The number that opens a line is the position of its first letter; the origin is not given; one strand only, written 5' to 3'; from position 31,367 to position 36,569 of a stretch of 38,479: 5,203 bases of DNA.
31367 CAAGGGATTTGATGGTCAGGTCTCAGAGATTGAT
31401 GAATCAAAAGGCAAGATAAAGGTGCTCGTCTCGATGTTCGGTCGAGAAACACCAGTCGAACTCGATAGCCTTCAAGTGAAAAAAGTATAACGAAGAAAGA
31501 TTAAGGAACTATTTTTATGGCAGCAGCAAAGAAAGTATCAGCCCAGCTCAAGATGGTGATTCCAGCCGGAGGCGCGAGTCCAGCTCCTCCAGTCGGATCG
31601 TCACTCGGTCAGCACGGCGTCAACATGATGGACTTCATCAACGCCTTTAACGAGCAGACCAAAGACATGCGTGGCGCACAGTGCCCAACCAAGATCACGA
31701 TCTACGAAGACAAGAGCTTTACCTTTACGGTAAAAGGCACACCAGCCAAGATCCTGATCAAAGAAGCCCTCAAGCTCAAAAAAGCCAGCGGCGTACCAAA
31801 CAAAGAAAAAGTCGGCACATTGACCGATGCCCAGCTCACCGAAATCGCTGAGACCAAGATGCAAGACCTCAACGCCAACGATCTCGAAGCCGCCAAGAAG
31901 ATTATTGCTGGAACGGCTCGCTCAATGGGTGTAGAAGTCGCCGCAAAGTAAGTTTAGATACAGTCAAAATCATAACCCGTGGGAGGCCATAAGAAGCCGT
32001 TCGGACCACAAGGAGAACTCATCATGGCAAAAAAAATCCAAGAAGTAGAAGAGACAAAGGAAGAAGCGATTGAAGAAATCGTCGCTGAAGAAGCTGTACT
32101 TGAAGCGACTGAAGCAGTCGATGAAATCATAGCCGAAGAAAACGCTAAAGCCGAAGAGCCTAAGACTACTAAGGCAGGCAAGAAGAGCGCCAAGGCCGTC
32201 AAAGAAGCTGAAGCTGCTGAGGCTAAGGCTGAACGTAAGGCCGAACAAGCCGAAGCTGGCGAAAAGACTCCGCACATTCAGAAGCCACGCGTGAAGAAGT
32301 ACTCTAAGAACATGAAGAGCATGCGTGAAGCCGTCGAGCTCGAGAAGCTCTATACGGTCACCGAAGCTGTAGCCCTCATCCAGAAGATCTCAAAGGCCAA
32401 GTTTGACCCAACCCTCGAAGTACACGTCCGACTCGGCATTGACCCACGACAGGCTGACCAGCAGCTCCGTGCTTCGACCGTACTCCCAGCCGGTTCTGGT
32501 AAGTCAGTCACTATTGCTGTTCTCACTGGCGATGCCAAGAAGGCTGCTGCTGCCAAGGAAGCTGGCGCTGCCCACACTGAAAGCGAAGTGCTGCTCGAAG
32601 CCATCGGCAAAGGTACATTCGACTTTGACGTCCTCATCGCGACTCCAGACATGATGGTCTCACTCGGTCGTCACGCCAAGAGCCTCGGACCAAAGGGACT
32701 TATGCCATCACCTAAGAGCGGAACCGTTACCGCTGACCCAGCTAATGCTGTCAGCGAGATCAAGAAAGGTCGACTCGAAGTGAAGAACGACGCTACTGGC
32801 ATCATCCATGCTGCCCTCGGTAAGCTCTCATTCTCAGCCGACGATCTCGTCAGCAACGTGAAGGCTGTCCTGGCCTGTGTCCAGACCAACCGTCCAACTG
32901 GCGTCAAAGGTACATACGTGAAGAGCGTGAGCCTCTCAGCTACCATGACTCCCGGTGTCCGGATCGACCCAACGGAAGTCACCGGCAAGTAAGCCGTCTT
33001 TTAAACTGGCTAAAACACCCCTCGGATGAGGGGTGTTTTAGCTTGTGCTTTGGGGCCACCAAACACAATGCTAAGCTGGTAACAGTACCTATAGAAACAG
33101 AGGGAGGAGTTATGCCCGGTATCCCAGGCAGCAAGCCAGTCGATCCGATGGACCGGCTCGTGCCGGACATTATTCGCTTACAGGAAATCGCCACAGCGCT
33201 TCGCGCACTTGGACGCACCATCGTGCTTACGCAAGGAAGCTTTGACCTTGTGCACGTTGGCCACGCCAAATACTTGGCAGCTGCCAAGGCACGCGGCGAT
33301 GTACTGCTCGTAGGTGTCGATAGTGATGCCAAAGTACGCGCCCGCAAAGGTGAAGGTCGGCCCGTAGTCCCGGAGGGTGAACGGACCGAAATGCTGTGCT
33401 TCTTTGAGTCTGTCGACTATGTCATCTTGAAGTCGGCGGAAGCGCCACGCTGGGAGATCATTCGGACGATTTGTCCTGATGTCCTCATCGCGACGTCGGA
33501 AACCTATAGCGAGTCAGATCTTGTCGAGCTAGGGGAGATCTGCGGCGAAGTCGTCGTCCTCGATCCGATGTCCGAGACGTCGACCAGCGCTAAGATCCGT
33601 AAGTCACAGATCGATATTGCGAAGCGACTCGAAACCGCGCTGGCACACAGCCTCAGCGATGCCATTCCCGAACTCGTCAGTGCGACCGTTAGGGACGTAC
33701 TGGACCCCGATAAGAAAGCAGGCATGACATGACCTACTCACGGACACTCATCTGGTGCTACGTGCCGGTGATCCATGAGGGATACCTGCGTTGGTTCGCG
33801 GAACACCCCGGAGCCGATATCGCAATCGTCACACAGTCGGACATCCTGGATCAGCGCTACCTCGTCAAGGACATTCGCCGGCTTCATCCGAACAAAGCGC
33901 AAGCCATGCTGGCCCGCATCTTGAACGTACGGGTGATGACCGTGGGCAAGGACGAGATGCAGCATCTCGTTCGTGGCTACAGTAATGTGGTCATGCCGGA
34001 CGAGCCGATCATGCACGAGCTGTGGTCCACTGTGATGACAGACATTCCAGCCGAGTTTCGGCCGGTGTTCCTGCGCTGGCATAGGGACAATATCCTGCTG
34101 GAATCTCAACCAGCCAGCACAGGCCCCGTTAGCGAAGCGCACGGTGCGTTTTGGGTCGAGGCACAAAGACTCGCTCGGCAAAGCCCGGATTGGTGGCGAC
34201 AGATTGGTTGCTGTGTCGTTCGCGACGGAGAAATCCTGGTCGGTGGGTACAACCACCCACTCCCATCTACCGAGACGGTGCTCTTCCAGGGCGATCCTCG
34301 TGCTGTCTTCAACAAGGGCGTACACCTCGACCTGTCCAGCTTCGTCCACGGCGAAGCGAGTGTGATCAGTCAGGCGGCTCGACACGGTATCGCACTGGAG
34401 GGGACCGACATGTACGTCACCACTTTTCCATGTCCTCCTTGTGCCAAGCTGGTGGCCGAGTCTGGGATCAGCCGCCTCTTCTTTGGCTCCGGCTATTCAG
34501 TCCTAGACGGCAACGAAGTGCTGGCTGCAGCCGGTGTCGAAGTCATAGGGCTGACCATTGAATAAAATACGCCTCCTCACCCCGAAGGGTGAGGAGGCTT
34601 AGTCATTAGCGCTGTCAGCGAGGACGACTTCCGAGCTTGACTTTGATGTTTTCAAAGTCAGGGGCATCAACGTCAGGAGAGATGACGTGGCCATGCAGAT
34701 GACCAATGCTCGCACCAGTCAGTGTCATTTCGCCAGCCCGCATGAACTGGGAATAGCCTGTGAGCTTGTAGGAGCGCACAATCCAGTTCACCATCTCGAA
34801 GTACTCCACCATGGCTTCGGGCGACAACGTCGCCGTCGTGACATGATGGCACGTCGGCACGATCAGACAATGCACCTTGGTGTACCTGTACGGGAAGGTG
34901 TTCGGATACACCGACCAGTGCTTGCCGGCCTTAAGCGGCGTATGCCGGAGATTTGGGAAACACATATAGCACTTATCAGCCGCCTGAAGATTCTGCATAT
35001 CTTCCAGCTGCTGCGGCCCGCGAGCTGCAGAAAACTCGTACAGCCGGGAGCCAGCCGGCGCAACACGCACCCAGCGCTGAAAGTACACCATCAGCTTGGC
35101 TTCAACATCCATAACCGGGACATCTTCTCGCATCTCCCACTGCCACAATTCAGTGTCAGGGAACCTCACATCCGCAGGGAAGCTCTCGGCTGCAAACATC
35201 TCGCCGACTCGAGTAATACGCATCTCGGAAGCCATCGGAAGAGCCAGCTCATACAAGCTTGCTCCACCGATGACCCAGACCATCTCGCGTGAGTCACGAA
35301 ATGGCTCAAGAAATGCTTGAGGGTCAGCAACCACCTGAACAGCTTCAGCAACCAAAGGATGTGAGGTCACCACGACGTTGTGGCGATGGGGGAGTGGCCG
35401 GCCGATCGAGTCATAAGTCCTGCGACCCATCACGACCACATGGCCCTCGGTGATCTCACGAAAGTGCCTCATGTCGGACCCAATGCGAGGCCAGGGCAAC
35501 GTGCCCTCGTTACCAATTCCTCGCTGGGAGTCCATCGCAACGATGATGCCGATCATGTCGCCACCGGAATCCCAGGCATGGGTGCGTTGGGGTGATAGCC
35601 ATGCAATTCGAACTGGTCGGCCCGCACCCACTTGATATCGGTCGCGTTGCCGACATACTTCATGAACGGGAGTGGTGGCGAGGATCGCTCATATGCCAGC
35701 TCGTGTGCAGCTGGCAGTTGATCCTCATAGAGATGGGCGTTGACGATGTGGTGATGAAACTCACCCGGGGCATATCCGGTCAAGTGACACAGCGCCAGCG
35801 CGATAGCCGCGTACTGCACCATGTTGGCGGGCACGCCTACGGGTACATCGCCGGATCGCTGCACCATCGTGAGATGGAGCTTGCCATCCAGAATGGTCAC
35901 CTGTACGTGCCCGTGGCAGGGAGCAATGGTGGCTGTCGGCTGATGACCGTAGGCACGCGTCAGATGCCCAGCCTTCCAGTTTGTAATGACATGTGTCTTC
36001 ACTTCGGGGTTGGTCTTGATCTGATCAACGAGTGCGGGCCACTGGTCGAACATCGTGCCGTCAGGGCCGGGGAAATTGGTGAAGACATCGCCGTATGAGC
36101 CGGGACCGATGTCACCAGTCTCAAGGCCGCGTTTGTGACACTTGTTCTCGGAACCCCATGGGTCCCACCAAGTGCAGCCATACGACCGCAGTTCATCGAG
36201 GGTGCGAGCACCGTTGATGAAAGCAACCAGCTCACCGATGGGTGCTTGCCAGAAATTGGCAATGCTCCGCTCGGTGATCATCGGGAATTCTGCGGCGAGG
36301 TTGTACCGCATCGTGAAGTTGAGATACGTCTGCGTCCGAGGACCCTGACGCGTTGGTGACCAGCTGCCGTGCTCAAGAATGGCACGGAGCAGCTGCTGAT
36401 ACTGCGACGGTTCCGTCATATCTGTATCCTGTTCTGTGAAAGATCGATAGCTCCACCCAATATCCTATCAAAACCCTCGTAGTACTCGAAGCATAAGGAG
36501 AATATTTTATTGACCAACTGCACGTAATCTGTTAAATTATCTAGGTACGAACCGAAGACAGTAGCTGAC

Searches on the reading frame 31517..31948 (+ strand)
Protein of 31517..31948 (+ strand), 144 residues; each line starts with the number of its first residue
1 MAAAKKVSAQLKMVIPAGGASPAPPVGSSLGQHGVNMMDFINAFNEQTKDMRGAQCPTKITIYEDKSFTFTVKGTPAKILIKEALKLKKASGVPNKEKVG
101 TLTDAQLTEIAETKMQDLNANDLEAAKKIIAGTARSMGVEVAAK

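Call 79: list_cluster_members(proteins=[window:31517-31948:+, window:30933-31487:+, window:36698-37228:+, window:37254-37691:+, window:28384-29274:+, window:17716-18531:+, P0219, P0154])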
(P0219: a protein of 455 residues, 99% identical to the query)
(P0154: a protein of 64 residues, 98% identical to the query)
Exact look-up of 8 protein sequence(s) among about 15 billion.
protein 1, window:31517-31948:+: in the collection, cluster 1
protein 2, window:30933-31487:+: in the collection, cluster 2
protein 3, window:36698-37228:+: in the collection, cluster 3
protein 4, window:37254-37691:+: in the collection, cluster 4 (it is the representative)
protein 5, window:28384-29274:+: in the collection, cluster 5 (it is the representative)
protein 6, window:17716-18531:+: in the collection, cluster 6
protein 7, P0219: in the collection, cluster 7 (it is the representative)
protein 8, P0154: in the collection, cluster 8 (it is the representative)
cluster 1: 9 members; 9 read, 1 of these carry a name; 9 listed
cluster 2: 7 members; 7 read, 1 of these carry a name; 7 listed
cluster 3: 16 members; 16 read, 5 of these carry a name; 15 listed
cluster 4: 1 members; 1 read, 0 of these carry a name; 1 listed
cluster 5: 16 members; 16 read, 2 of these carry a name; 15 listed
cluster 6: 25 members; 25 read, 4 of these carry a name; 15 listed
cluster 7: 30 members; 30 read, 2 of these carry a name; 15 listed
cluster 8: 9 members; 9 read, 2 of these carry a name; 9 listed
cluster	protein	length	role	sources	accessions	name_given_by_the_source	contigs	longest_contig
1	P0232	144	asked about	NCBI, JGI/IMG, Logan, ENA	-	-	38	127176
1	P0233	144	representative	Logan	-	-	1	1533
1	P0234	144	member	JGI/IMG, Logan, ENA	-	large subunit ribosomal protein L11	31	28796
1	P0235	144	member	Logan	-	-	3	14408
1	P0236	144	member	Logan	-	-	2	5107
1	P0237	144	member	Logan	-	-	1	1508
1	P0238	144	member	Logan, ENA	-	-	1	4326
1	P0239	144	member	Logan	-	-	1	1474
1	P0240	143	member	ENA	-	-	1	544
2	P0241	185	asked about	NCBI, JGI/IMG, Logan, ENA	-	-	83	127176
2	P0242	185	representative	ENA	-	-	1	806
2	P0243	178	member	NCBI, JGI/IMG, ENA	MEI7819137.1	MAG: transcription termination/antitermination protein NusG [bacterium]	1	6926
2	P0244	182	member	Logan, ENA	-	-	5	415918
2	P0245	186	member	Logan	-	-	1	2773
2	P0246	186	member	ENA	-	-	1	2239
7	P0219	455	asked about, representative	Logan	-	-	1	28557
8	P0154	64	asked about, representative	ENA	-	-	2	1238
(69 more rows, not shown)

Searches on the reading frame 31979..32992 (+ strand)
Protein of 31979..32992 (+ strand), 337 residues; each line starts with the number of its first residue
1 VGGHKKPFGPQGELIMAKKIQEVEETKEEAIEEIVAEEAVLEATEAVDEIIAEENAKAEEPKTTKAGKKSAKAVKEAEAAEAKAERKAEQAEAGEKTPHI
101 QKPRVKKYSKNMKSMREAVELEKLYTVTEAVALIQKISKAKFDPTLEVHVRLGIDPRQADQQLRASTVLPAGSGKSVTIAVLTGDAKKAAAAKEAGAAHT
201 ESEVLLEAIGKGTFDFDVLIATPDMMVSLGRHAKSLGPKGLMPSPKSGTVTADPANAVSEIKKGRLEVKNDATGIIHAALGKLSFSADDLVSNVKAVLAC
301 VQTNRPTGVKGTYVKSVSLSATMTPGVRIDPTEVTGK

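Call 21: search_protein_families(library=pfam, proteins=[window:31979-32992:+], max_evalue=0.00001)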
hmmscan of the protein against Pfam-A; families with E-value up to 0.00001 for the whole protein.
window:31979-32992:+ (337 aa): 1 family
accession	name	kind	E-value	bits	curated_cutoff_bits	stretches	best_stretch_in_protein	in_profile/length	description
PF00687.26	Ribosomal_L1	-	1.6e-51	175.2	32.2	1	135-325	2-198/198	Ribosomal protein L1p/L10e family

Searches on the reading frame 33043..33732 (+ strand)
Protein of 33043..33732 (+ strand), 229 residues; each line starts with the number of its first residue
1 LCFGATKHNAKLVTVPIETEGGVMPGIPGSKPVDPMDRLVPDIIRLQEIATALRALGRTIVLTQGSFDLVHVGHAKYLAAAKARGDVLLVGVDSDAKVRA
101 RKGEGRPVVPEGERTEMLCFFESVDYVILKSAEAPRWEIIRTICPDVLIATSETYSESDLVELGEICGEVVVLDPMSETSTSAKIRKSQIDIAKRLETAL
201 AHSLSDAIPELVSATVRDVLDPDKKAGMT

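Call 81: search_protein_families(library=pfam, proteins=[window:33043-33732:+], max_evalue=0.0001)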
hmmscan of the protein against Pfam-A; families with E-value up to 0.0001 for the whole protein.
window:33043-33732:+ (229 aa): 1 family
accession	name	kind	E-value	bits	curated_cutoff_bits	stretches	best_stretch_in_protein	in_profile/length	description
PF01467.32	CTP_transf_like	-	5.4e-16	59.4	21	1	63-180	2-120/133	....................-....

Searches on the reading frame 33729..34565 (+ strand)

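Call 81: search_protein_families(library=pfam, proteins=[window:33729-34565:+], max_evalue=0.0001)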
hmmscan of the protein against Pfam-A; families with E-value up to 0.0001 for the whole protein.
window:33729-34565:+ (278 aa): 2 families
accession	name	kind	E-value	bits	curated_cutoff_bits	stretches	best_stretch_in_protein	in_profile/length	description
PF00383.29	dCMP_cyt_deam_1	-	2.1e-17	63.3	25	1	138-253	4-101/102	Cytidine and deoxycytidylate deaminase zinc-binding region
PF14437.12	MafB19-deam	-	1.2e-11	45.2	27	1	157-256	23-103/142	MafB19-like deaminase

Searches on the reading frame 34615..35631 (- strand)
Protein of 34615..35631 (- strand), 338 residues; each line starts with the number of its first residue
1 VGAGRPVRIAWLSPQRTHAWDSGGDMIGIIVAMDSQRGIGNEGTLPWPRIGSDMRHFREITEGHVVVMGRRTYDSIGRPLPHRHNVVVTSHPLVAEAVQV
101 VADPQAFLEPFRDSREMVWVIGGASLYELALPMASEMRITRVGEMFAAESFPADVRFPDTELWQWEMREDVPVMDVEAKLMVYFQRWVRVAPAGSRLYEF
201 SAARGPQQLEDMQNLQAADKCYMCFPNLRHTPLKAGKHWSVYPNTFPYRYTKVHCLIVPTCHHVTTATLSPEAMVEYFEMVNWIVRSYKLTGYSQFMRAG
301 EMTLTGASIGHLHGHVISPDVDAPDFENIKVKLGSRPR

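Call 81: search_protein_families(library=pfam, proteins=[window:34615-35631:-], max_evalue=0.0001)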
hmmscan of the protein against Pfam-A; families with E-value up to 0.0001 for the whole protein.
window:34615-35631:- (338 aa): 2 families
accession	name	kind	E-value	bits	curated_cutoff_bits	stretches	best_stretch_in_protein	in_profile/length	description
PF00186.24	DHFR_1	-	7.5e-41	139.9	25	1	26-188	1-158/159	Dihydrofolate reductase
PF01230.28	HIT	-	1.9e-05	25.6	21.5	1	251-319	25-95/98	HIT domain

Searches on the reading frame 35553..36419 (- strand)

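Call 81: search_protein_families(library=pfam, proteins=[window:35553-36419:-], max_evalue=0.0001)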
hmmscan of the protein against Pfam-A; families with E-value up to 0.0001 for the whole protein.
window:35553-36419:- (288 aa): 1 family
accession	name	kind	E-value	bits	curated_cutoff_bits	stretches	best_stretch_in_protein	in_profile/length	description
PF00303.24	Thymidylat_synt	-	1.7e-57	195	24.3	1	6-281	2-260/266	Thymidylate synthase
